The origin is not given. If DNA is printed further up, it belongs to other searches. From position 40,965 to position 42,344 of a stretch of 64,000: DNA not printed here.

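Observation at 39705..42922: Five-gene thiol-disulfide operon: ArsR, Trx-like, DUF3179, TlpA, CcdA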

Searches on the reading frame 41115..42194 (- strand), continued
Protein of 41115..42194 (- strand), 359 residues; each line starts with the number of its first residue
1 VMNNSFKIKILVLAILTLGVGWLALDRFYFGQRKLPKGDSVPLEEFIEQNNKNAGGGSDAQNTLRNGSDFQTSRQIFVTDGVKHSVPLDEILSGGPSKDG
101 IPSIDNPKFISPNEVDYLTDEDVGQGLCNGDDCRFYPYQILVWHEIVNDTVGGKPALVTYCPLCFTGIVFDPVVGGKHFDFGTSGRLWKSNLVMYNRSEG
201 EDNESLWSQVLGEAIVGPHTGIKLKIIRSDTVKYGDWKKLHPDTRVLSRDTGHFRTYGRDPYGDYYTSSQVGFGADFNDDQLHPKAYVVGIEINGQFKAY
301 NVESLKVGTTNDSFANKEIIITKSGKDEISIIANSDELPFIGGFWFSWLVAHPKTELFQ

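Call 17: search_protein_families(library=pfam, proteins=[L001:7598-7834:+, L055:7041-7520:+, L046:5061-5747:-, L043:2105-3118:-, L078:5292-5714:-, L055:9217-9672:-, L010:6834-7505:+, L003:2438-2644:+, L001:8794-9306:+, L036:5482-6927:+], max_evalue=0.01)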
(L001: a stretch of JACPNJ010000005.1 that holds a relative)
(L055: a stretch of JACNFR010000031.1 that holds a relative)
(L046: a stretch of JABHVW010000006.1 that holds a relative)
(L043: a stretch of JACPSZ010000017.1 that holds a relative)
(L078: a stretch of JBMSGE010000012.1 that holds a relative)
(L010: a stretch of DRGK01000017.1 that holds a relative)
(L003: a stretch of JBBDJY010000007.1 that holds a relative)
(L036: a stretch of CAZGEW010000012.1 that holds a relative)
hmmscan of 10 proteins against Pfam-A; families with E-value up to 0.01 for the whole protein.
L001:7598-7834:+ (78 aa): 4 families
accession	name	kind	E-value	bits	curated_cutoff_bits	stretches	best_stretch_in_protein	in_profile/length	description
PF00462.30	Glutaredoxin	-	4.4e-17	62.5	22.9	1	4-63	1-60/60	Glutaredoxin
PF13417.12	GST_N_3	-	0.00021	22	22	1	7-64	2-58/75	Glutathione S-transferase, N-terminal domain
PF13192.12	Thioredoxin_3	-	0.00024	21.5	24.8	1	3-63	2-60/76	Thioredoxin domain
PF06953.17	ArsD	-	0.0085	16.8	27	0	33-64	53-84/123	Arsenical resistance operon protein ArsD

L055:7041-7520:+ (159 aa): 0 families

L046:5061-5747:- (228 aa): 3 families
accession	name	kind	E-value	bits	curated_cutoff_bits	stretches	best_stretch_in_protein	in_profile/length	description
PF13462.12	Thioredoxin_4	-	8.8e-37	127.3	23.2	1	59-226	3-165/165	Thioredoxin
PF01323.26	DSBA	-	1.6e-18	67.6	25.6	1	72-224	1-190/191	DSBA-like thioredoxin domain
PF13098.12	Thioredoxin_2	-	1.7e-06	28.7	27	1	72-222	8-102/104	Thioredoxin-like domain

L043:2105-3118:- (337 aa): 10 families
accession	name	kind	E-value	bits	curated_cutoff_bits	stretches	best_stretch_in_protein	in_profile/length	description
PF07992.20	Pyr_redox_2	-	1.3e-43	150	26.1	1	15-304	1-291/291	Pyridine nucleotide-disulphide oxidoreductase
PF13738.12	Pyr_redox_3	-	2.7e-17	63.4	30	1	104-287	113-305/305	Pyridine nucleotide-disulphide oxidoreductase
PF00070.33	Pyr_redox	-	4.3e-08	34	22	1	159-229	2-79/82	Pyridine nucleotide-disulphide oxidoreductase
PF01134.28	GIDA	-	3.8e-07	29.9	22.1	1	16-47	1-32/391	Glucose inhibited division protein A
PF12831.13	FAD_oxidored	-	1.5e-06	28.2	27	1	16-51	1-38/416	FAD dependent oxidoreductase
PF00890.30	FAD_binding_2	-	2.1e-06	27.7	20.4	1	16-46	1-31/414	FAD binding domain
PF01946.23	Thi4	-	2e-05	24.4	26.2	1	12-47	15-51/235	Thi4 family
PF01266.30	DAO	-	0.00015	21.8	27.9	1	16-48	1-34/353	FAD dependent oxidoreductase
PF03486.20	HI0933_like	-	0.00051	20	50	1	16-45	2-31/244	HI0933-like protein Rossmann domain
PF13450.12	NAD_binding_8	-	0.0031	18.2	21.9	0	19-52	1-36/68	NAD(P)-binding Rossmann-like domain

L078:5292-5714:- (140 aa): 4 families
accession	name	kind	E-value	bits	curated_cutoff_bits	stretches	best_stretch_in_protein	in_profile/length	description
PF07681.17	DoxX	-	1.3e-14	55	23.6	1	20-92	5-83/85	DoxX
PF04173.18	DoxD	-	2.9e-05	24.5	22.7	1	57-134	71-146/167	TQO small subunit DoxD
PF07291.16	MauE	-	0.00044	21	27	1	17-89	5-84/128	Methylamine utilisation protein MauE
PF13564.11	DoxX_2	-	0.0016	19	26.3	1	41-92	25-82/103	DoxX-like family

L055:9217-9672:- (151 aa): 2 families
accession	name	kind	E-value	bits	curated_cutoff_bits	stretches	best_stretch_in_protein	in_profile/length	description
PF14588.11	YjgF_endoribonc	-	1.9e-25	89.9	35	1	4-143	2-142/148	YjgF/chorismate_mutase-like, putative endoribonuclease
PF01042.26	Ribonuc_L-PSP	-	6e-16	59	27.3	1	17-148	5-120/121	Endoribonuclease L-PSP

L010:6834-7505:+ (223 aa): 1 family
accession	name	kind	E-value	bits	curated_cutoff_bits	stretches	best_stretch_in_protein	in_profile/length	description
PF11303.13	DUF3105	-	1.4e-23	83.8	25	1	100-212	9-124/130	Protein of unknown function (DUF3105)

L003:2438-2644:+ (68 aa): 1 family
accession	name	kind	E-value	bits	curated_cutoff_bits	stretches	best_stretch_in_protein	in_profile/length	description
PF07295.17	DUF1451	-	0.0085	16.7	26.1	1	10-49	101-139/146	Zinc-ribbon containing domain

L001:8794-9306:+ (170 aa): 5 families
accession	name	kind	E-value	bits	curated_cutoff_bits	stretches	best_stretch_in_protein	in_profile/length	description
PF00782.25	DSPc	-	4.3e-14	52.9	33.5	1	78-164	40-128/133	Dual specificity phosphatase, catalytic domain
PF22785.1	Tc-R-P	-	5.3e-14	53.1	27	1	53-136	17-105/106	Polymorphic toxin system, DSP-PTPase phosphatase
PF22784.1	PTP-SAK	-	8.8e-11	42.5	27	1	81-143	58-120/153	Swiss Army Knife protein, DSP-PTPase phosphatase domain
PF22741.1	PTP-NADK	-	4.6e-09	36.3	27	1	82-149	81-148/163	DSP-PTPase phosphatase fused to NAD+ Kinase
PF14566.11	PTPlike_phytase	-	0.00022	21.8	27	1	77-131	102-154/158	Inositol hexakisphosphate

L036:5482-6927:+ (481 aa): 7 families
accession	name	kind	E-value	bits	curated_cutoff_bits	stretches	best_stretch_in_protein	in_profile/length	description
PF11376.13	DUF3179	-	1.9e-103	346.4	27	1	220-477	1-292/292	Protein of unknown function (DUF3179)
PF00578.27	AhpC-TSA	-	1.1e-31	109.8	26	1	52-166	1-123/124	AhpC/TSA family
PF08534.16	Redoxin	-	1.7e-24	86.7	26.6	1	53-174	3-141/148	Redoxin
PF13905.12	Thioredoxin_8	-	3.4e-11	43.8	27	1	76-164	1-94/94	Thioredoxin-like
PF00085.26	Thioredoxin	-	1.3e-09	38.4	23.5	1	75-124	17-67/103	Thioredoxin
PF13098.12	Thioredoxin_2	-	5.2e-07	30.4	27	1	76-180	5-103/104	Thioredoxin-like domain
PF14595.12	Thioredoxin_9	-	9.1e-06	26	25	1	62-145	27-110/129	Thioredoxin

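Call 26: search_protein_families(library=pfam, proteins=[L032:5299-6942:+, L043:5518-7116:+, L053:1664-3097:+, L037:5474-6658:+], max_evalue=0.001)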
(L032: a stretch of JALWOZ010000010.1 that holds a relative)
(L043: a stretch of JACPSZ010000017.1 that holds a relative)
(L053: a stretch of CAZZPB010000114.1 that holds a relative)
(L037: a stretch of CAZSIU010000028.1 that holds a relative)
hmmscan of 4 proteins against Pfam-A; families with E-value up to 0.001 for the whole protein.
L032:5299-6942:+ (547 aa): 2 families
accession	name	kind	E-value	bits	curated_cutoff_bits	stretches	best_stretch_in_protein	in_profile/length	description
PF11376.13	DUF3179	-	3.6e-74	250.3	27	1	281-519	1-231/292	Protein of unknown function (DUF3179)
PF02683.22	DsbD_TM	-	2.7e-07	30.5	27.1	1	4-187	5-191/219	Cytochrome C biogenesis protein transmembrane domain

L043:5518-7116:+ (532 aa): 6 families
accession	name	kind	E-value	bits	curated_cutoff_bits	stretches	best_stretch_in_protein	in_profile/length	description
PF11376.13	DUF3179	-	1.8e-107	359.6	27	1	231-527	1-292/292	Protein of unknown function (DUF3179)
PF00578.27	AhpC-TSA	-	6.2e-28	97.7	26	1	47-164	1-123/124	AhpC/TSA family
PF08534.16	Redoxin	-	3.8e-26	92.1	26.6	1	48-171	3-137/148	Redoxin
PF00085.26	Thioredoxin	-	8e-11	42.3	23.5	1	72-115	19-62/103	Thioredoxin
PF13905.12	Thioredoxin_8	-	2.8e-10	40.8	27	1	71-160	1-92/94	Thioredoxin-like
PF13098.12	Thioredoxin_2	-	1e-06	29.4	27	1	71-177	5-102/104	Thioredoxin-like domain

L053:1664-3097:+ (477 aa): 6 families
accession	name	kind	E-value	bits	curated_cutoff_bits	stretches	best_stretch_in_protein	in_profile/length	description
PF11376.13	DUF3179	-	1.9e-87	293.8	27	1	53-288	1-236/292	Protein of unknown function (DUF3179)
PF00578.27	AhpC-TSA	-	5.5e-25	88.2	26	1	339-456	2-123/124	AhpC/TSA family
PF08534.16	Redoxin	-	5.5e-19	68.9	26.6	1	338-465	2-139/148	Redoxin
PF13905.12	Thioredoxin_8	-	9.5e-08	32.7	27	1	364-428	2-66/94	Thioredoxin-like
PF13098.12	Thioredoxin_2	-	8.5e-07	29.7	27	1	363-469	5-102/104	Thioredoxin-like domain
PF00085.26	Thioredoxin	-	4.6e-05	23.8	23.5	1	363-413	18-68/103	Thioredoxin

L037:5474-6658:+ (394 aa): 3 families
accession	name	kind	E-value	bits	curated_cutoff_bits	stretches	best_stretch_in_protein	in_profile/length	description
PF11376.13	DUF3179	-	8.8e-100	334.3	27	1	132-370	1-239/292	Protein of unknown function (DUF3179)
PF00578.27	AhpC-TSA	-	1e-08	35.6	26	1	19-76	60-122/124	AhpC/TSA family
PF08534.16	Redoxin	-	1.3e-07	32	26.6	1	19-88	63-140/148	Redoxin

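Call 31: predict_structure(alignment_id=A2)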
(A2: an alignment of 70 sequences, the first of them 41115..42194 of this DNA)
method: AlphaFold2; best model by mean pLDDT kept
length: 359 residues; sequences in the alignment: 70
mean_pLDDT: 90.0   pTM: 0.86
mean pLDDT of the five models: 90.0, 88.2, 87.4, 85.5, 83.3
residues with pLDDT >= 90: 250; 70-90: 80; 50-70: 29; < 50: 0
segments of 3 or more residues with pLDDT < 50: none
pLDDT, mean of each block of 10 residues (from residue 1): 84 95 73 85 94 75 65 93 95 82 95 97 96 97 95 98 93 95 90 93 94 96 95 96 97 79 80 67 89 96 96 98 93 95 92 93
secondary structure, 60 per line:
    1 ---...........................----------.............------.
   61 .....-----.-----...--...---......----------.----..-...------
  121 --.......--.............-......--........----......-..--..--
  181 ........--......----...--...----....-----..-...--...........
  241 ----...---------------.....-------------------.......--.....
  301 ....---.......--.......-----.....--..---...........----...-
elements in order: H4-30 H43-53 H60-65 E77-79 E82-84 E91-93 E123-129 E132-137 H138-144 E146-151 E154-161 E166-171 E181-188 E191-196 E206-208 E213-216 E225-227 E230-233 H234-240 E245-247 H263-267 E287-293 E296-301 E308-314 E317-323 E329-333 E341-344 H345-351 E356-358

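Call 33: search_solved_structures(query=A2, max_evalue=1)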
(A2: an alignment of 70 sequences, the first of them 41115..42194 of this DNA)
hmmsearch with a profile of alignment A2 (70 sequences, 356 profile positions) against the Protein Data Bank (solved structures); distinct sequences matched with E-value up to 1: 1.
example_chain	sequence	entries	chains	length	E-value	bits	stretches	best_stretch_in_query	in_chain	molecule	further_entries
9bk6_A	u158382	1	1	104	0.85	12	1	50-104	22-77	B10_CYTX binder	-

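Call 34: fold_search(model_id=the predicted structure, library=pdb)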
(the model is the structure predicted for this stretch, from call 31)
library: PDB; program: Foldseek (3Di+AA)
matches with E <= 10: 830; with E <= 0.001: 0
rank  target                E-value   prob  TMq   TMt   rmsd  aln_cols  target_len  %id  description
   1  7ung_T                9.5e-03  0.08  0.10  0.08  36.2       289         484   13  48-nm repeat of the human respiratory doublet microtubule (released 2022-10-05)
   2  8j07_3I               4.2e-02  0.04  0.10  0.06  35.3       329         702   11  96nm repeat of human respiratory doublet microtubule and associated axonemal complexes (released 2023-07-26)
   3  4zb4_B                7.7e-02  0.04  0.11  0.12  21.9       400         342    9  Spliceosome component (released 2016-09-14)
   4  3m4w_D                9.6e-02  0.04  0.10  0.11  20.1       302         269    8  Structural basis for the negative regulation of bacterial stress response by RseB (released 2010-05-05)
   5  7ung_X                1.0e-01  0.04  0.10  0.06  36.6       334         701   12  48-nm repeat of the human respiratory doublet microtubule (released 2022-10-05)
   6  3m4w_A                1.3e-01  0.05  0.12  0.13  20.9       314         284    8  Structural basis for the negative regulation of bacterial stress response by RseB (released 2010-05-05)
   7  2v43_B                1.3e-01  0.03  0.09  0.10  21.6       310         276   10  Crystal structure of RseB: a sensor for periplasmic stress response in E. coli (released 2007-08-28)
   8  8iyj_T                1.3e-01  0.04  0.08  0.09  30.6       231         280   14  Cryo-EM structure of the 48-nm repeat doublet microtubule from mouse sperm (released 2023-07-05)
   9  2p4b_A                1.4e-01  0.02  0.08  0.09  21.6       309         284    8  Crystal structure of E.coli RseB (released 2007-05-22)
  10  5n0c_A                1.5e-01  0.02  0.09  0.04  22.0       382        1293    9  Crystal structure of the tetanus neurotoxin in complex with GM1a (released 2017-06-21)
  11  8snb_7G               1.7e-01  0.04  0.10  0.08  34.2       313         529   14  atomic model of sea urchin sperm doublet microtubule (48-nm periodicity) (released 2023-06-28)
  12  5m8c_A                1.7e-01  0.03  0.11  0.11  21.9       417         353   10  Spliceosome component (released 2018-02-28)
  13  7fik_e                1.9e-01  0.04  0.12  0.05  20.8       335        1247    8  The cryo-EM structure of the CR subunit from X. laevis NPC (released 2022-11-09)
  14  7azg_G                2.0e-01  0.04  0.11  0.11  21.4       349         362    8  DNA polymerase sliding clamp from Escherichia coli with peptide 4 bound (released 2021-12-01)
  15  8j07_3M               2.0e-01  0.03  0.10  0.06  36.6       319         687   10  96nm repeat of human respiratory doublet microtubule and associated axonemal complexes (released 2023-07-26)
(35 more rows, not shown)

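Call 35: search_protein_representatives(alignment_id=A2)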
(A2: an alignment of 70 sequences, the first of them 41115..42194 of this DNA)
Query: 70 sequences, 356 profile positions. Proteins with E-value up to 0.001 (for the whole library): 11142; up to 1e-10: 6988; up to 1e-30: 2948. The best 150 are listed.
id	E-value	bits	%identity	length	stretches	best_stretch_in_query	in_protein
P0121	7.3e-163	558.3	-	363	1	6-356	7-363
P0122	4.8e-135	466.8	-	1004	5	85-328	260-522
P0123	1.1e-133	462.4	-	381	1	1-355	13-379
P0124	1.9e-123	428.7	-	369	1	4-356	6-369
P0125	1.5e-121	422.4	-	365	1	4-356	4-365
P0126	1.7e-121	422.2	-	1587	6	90-263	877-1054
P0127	7.6e-121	420.1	-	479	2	63-356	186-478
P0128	1.7e-119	415.7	-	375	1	11-356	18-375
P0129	8.3e-117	406.8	-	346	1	44-355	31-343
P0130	1.3e-112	393.0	-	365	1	3-355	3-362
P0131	2.7e-112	391.9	-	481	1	55-355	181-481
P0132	3.5e-111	388.3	-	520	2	64-354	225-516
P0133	3.7e-111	388.2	-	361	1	5-355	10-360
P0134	2.6e-107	375.6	-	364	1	5-356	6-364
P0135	3.6e-107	375.1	-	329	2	94-356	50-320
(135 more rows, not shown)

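Call 39: search_protein_families(library=pfam, alignment_id=A4, max_evalue=0.0001)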
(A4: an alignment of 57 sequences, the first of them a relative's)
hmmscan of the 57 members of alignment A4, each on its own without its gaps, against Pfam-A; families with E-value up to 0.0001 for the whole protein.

A. member 1, P0127 (479 aa): 5 families
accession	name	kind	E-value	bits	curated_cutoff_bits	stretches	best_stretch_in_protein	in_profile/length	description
PF11376.13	DUF3179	-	1.3e-90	304.3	27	1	217-474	1-292/292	Protein of unknown function (DUF3179)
PF00578.27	AhpC-TSA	-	5.2e-26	91.4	26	1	38-155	4-123/124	AhpC/TSA family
PF08534.16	Redoxin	-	4.4e-21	75.6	26.6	1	39-164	6-139/148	Redoxin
PF00255.25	GSHPx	-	2.1e-06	27.7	27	1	41-98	3-59/108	Glutathione peroxidase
PF00085.26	Thioredoxin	-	2.5e-06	27.9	23.5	0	60-100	19-58/103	Thioredoxin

B. families by the number of members that match (of 57 scanned): 16 families
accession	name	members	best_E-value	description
PF11376.13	DUF3179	57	4.6e-194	Protein of unknown function (DUF3179)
PF08534.16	Redoxin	24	4.3e-27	Redoxin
PF00578.27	AhpC-TSA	23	2.1e-31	AhpC/TSA family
PF00085.26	Thioredoxin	19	1.3e-11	Thioredoxin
PF13905.12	Thioredoxin_8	17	1.3e-12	Thioredoxin-like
PF13715.12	CarbopepD_reg_2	11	1.3e-22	CarboxypepD_reg-like domain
PF13620.12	CarboxypepD_reg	11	2.5e-15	Carboxypeptidase regulatory-like domain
PF13098.12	Thioredoxin_2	11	2.9e-08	Thioredoxin-like domain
PF02683.22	DsbD_TM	4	4e-15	Cytochrome C biogenesis protein transmembrane domain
PF00395.25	SLH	3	1.9e-26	S-layer homology domain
PF13386.12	DsbD_2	3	3.6e-10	Cytochrome C biogenesis protein transmembrane region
PF00041.27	fn3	1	1e-33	Fibronectin type III domain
PF25788.1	Ig_Rha78A_N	1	2.1e-09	Rha78A-like, N-terminal immunoglobulin domain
PF00255.25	GSHPx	1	2.1e-06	Glutathione peroxidase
PF10648.15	Gmad2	1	9.9e-06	Immunoglobulin-like domain of bacterial spore germination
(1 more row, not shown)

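Call 44: fold_search(model_id=the predicted structure, library=viral)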
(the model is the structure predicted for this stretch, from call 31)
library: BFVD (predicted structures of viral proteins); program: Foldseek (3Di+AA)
matches with E <= 10: 685; with E <= 0.001: 1
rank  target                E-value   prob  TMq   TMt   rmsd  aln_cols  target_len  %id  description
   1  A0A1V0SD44            2.9e-11  1.00  0.48  0.70   5.0       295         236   12  Uncharacterized protein [Indivirus ILV1]
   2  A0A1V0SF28            1.1e-03  0.96  0.26  0.32  22.1       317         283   13  Uncharacterized protein [Hokovirus HKV1]
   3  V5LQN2                1.4e-02  0.08  0.10  0.04  24.8       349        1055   10  (no name in the UniProt tables at hand)
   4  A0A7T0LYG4            1.7e-02  0.11  0.11  0.11  23.0       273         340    9  (no name in the UniProt tables at hand)
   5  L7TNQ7                3.3e-02  0.08  0.10  0.05  25.4       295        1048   10  Uncharacterized protein [Haloarcula vallismortis tailed virus 1]
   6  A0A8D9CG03            3.3e-02  0.04  0.09  0.08  31.6       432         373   10  30S ribosomal protein S1 [uncultured marine phage]
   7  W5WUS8                3.5e-02  0.07  0.10  0.05  27.3       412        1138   10  Polyprotein (Fragment) [Tulip breaking virus]
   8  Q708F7                4.1e-02  0.08  0.11  0.08  22.2       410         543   10  Polyprotein (Fragment) [Vanilla mosaic virus]
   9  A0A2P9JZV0            4.6e-02  0.07  0.12  0.07  50.0       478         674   10  Tail fiber protein [Salmonella phage vB_SpuP_Spp16]
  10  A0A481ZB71            6.0e-02  0.09  0.15  0.17  19.7       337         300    6  Proliferating cell nuclear antigen [Pithovirus LCPAC304]
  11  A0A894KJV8            6.4e-02  0.06  0.10  0.07  23.3       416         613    7  (no name in the UniProt tables at hand)
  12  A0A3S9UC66            7.1e-02  0.04  0.09  0.06  24.7       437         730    7  (no name in the UniProt tables at hand)
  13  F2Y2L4                8.9e-02  0.38  0.08  0.24  12.3        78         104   19  (no name in the UniProt tables at hand)
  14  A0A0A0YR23            9.4e-02  0.08  0.10  0.10  17.7       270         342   10  Uncharacterized protein [Escherichia phage Pollock]
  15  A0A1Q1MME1            1.0e-01  0.04  0.11  0.09  22.2       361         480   11  Neuraminidase [Steelhead trout orthomyxovirus-1]
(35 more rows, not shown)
